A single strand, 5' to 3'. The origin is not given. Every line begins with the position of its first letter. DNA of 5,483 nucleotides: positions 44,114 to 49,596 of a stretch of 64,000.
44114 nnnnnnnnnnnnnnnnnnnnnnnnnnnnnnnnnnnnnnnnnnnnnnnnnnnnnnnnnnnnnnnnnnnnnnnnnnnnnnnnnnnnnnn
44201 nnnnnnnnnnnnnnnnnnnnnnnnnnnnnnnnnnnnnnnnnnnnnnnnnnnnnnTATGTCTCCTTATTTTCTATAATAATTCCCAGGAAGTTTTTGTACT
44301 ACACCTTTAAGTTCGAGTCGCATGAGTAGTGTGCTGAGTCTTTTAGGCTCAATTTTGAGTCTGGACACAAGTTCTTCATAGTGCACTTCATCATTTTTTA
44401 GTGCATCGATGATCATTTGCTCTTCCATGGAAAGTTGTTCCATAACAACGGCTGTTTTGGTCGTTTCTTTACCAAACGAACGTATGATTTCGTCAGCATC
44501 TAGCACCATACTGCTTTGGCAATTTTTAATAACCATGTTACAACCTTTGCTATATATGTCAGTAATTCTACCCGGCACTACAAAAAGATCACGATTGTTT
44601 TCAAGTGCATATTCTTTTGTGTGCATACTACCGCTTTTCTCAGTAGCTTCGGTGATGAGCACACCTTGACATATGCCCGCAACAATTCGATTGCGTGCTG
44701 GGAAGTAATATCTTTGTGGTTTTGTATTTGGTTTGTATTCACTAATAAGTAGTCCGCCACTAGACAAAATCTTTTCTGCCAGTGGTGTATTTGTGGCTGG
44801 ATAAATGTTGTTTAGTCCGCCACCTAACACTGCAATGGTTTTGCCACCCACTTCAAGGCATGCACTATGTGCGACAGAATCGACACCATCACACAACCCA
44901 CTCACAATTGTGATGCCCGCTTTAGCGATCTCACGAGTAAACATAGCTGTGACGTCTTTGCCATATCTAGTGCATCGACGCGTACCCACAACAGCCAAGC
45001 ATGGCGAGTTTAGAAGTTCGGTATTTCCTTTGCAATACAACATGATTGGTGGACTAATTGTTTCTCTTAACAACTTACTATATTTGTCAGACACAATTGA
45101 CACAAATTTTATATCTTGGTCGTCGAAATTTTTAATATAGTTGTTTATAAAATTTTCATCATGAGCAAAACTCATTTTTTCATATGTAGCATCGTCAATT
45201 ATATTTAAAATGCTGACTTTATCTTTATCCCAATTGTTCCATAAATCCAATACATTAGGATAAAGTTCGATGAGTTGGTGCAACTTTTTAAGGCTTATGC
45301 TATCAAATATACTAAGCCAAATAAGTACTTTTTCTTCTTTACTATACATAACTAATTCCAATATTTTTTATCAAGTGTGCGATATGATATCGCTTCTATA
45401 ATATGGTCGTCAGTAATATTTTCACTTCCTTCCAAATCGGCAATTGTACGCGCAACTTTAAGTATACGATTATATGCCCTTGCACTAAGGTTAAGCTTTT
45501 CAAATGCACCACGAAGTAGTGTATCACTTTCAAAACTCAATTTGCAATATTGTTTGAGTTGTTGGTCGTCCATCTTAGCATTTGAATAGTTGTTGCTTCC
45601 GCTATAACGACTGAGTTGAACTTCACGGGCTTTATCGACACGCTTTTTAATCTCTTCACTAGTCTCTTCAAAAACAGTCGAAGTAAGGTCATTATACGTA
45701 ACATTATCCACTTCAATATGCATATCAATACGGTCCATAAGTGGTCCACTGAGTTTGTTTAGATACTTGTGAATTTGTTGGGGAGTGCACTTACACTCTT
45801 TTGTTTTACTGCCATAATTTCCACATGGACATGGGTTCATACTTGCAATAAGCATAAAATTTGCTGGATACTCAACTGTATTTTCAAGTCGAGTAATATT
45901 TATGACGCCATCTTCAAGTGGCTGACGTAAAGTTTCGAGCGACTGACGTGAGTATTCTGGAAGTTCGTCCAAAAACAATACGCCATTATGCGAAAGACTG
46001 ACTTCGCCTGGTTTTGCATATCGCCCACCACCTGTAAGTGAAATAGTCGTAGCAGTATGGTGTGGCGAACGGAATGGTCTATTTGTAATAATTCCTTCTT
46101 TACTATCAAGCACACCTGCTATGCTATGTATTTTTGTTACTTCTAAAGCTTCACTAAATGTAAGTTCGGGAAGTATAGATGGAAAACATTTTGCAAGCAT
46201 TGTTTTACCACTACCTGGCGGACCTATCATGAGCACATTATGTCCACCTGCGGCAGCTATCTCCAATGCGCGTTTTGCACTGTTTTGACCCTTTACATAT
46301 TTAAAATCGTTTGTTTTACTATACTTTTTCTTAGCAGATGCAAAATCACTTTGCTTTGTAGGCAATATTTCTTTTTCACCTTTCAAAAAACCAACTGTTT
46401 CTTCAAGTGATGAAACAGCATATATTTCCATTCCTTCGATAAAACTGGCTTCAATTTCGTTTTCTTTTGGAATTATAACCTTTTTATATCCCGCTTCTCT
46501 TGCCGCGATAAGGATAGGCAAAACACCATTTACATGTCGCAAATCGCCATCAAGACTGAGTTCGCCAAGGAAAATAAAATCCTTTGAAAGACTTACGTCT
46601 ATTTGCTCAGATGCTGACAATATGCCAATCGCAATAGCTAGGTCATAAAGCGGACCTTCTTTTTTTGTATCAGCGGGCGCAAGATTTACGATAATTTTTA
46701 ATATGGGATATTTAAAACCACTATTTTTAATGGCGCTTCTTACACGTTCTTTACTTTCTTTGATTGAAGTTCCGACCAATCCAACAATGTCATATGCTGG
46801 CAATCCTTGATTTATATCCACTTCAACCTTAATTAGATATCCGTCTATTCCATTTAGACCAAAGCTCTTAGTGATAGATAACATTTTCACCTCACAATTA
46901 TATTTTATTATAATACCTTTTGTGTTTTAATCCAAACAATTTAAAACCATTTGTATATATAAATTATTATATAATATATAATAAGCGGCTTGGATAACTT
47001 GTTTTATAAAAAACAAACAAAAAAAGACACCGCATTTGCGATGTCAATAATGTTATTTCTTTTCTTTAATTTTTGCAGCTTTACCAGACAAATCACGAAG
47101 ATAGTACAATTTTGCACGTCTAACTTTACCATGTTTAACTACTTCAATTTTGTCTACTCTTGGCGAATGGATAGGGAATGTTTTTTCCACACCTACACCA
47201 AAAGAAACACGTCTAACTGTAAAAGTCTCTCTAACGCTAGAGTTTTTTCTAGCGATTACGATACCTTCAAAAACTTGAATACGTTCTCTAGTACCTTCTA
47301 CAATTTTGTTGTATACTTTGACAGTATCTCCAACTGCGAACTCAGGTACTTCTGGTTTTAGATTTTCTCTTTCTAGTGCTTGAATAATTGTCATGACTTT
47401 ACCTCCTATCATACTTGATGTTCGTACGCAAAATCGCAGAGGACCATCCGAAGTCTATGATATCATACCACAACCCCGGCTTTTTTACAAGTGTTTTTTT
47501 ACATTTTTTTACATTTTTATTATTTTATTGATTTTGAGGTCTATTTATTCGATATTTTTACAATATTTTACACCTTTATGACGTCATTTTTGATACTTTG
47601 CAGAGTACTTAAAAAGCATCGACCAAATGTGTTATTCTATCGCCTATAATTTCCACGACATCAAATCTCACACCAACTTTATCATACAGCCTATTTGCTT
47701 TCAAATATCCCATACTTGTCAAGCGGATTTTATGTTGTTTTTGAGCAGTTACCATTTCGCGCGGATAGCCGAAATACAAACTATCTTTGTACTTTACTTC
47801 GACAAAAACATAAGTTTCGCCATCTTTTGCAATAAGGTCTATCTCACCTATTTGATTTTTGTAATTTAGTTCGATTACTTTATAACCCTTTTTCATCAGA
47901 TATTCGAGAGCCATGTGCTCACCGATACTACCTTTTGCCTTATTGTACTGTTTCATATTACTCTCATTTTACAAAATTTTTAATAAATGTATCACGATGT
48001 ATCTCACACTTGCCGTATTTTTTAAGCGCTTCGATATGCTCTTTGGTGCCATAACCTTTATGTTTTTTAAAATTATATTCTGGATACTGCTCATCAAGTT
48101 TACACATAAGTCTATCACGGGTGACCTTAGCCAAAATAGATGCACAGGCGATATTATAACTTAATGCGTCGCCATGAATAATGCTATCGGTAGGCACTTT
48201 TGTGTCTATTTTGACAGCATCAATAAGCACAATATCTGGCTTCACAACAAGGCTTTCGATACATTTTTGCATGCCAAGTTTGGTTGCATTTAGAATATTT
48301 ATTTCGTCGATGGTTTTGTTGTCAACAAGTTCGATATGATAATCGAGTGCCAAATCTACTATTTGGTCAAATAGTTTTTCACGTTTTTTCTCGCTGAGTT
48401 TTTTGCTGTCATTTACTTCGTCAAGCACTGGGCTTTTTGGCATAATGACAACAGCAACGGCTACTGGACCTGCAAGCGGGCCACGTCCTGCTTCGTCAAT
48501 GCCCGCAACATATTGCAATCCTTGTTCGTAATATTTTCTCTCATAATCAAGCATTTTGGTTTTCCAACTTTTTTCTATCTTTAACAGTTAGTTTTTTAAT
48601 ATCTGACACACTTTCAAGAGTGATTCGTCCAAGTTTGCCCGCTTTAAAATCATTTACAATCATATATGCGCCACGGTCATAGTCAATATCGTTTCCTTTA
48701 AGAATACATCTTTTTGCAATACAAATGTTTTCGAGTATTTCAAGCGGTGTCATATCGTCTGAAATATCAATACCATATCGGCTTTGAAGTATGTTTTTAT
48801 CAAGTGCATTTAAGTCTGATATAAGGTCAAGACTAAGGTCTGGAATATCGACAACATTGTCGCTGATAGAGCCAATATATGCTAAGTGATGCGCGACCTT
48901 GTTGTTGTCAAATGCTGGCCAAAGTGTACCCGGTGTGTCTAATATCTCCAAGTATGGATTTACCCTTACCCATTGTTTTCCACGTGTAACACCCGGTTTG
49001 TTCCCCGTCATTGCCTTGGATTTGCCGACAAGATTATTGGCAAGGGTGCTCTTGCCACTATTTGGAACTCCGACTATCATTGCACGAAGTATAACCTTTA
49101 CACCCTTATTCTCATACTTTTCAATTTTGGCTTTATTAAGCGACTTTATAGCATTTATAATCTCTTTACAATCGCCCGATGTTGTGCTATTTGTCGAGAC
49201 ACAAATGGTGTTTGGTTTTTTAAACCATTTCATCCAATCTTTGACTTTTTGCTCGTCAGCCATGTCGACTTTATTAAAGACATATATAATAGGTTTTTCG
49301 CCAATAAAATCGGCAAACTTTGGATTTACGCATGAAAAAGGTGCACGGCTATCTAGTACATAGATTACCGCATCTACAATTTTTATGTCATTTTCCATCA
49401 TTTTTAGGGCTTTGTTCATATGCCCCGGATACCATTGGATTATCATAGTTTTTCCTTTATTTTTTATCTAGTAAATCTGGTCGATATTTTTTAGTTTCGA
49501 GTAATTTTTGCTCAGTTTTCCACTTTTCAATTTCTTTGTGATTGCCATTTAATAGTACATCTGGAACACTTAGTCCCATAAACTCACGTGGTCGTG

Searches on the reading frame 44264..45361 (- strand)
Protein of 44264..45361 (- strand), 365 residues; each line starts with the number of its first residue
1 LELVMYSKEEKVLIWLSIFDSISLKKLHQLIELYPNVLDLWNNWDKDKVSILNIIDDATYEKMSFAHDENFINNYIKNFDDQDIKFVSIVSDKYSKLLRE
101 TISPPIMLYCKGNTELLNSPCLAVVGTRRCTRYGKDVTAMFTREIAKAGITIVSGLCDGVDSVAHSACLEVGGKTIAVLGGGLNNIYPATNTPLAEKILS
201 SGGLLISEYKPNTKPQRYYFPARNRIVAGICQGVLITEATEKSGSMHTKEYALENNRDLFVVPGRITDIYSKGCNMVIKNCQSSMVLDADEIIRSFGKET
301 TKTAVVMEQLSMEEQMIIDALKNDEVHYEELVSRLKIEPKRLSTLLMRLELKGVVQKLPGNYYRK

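Call 81: search_protein_families(library=pfam, proteins=[window:44264-45361:-], max_evalue=0.0001)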
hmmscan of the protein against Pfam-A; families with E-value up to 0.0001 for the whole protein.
window:44264-45361:- (365 aa): 2 families
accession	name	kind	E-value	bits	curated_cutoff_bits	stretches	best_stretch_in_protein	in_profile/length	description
PF02481.21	DNA_processg_A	-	4.8e-76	255.1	29.6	1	80-283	3-208/212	DNA recombination-mediator protein A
PF17782.7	DprA_WH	-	6.8e-11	42.5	22.9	1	308-361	8-61/61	DprA winged helix domain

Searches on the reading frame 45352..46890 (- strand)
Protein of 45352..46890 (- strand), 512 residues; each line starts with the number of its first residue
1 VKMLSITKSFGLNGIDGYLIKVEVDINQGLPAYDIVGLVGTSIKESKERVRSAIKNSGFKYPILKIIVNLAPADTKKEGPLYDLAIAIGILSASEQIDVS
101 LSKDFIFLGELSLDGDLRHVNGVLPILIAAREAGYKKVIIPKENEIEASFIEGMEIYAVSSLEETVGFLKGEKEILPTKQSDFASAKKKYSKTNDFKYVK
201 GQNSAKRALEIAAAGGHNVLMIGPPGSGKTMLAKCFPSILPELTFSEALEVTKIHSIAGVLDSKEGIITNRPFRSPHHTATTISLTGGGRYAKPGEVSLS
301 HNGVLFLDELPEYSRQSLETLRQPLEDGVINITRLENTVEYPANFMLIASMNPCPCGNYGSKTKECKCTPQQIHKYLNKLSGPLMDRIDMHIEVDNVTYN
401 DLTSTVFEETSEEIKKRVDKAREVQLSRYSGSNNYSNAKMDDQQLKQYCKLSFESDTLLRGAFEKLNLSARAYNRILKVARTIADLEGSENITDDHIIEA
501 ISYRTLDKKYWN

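Call 81: search_protein_families(library=pfam, proteins=[window:45352-46890:-], max_evalue=0.0001)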
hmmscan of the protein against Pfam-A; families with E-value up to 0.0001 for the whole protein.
window:45352-46890:- (512 aa): 7 families
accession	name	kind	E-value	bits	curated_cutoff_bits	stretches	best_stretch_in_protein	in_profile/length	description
PF01078.27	Mg_chelatase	-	1.7e-96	322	20.3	1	195-401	1-206/207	Magnesium chelatase, subunit ChlI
PF13541.12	ChlI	-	8.7e-50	168.1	27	1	22-144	1-121/121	Subunit ChlI of Mg-chelatase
PF13335.12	Mg_chelatase_C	-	6.7e-34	116.8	26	1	409-504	2-94/94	Magnesium chelatase, subunit ChlI C-terminal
PF05362.19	Lon_C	-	3.4e-11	43.5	21.1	1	15-164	38-197/205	Lon protease (S16) C-terminal proteolytic domain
PF07728.20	AAA_5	-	1.2e-09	38.7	22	1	218-355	1-125/139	AAA domain (dynein-related subfamily)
PF00493.29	MCM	-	2.9e-07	30.3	23.3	0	290-392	110-202/224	MCM P-loop domain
PF00158.32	Sigma54_activat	-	8.2e-06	26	20.2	0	289-352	81-142/168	Sigma-54 interaction domain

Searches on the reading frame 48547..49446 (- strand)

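Call 81: search_protein_families(library=pfam, proteins=[window:48547-49446:-], max_evalue=0.0001)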
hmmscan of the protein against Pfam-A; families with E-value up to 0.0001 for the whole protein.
window:48547-49446:- (299 aa): 3 families
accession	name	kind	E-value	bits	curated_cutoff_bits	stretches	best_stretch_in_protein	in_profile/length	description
PF01926.29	MMR_HSR1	-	1.6e-18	67.3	21.9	1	122-218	2-95/113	50S ribosome-binding GTPase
PF02421.24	FeoB_N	-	4.7e-10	39.6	27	1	122-189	3-74/156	Ferrous iron transport protein B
PF10662.15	PduV-EutP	-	1.7e-05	25.1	21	0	10-77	53-117/143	Ethanolamine utilisation - propanediol utilisation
